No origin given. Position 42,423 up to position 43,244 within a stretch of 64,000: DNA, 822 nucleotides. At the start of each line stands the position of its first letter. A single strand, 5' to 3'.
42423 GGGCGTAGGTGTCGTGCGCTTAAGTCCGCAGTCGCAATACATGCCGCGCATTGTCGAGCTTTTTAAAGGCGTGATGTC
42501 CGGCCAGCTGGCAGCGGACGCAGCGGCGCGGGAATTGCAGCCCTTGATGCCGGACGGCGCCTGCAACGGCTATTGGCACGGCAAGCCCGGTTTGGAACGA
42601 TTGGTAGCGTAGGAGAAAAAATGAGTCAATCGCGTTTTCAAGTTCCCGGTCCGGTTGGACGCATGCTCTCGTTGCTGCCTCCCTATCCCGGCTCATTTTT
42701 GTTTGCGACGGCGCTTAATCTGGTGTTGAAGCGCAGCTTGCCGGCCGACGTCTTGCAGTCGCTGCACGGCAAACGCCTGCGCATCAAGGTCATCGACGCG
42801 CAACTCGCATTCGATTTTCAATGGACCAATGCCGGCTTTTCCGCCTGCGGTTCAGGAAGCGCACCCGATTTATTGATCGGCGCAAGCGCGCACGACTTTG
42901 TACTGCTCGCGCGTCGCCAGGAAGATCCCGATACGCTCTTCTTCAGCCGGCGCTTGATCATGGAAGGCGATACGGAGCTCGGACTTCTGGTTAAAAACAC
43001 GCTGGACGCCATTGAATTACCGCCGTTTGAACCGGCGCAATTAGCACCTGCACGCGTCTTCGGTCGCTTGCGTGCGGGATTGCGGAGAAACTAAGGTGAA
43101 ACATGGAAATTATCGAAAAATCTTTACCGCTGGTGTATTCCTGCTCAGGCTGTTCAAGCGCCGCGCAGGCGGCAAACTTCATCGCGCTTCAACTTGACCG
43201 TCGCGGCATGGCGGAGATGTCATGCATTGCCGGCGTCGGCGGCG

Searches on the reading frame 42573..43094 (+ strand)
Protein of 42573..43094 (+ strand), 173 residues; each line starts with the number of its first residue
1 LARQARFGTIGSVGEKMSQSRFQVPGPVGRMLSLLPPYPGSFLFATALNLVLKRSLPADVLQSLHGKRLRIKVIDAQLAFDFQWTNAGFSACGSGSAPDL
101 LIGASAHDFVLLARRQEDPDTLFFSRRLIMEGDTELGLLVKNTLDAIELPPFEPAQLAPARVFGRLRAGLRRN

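Call 8: search_protein_families(library=pfam, proteins=[window:42573-43094:+], max_evalue=0.01)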
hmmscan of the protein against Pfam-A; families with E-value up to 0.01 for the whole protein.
window:42573-43094:+ (173 aa): 1 family
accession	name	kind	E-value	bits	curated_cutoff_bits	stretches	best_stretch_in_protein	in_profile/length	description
PF02036.22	SCP2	-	1.8e-15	57.5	21.3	1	57-145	12-101/101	SCP-2 sterol transfer family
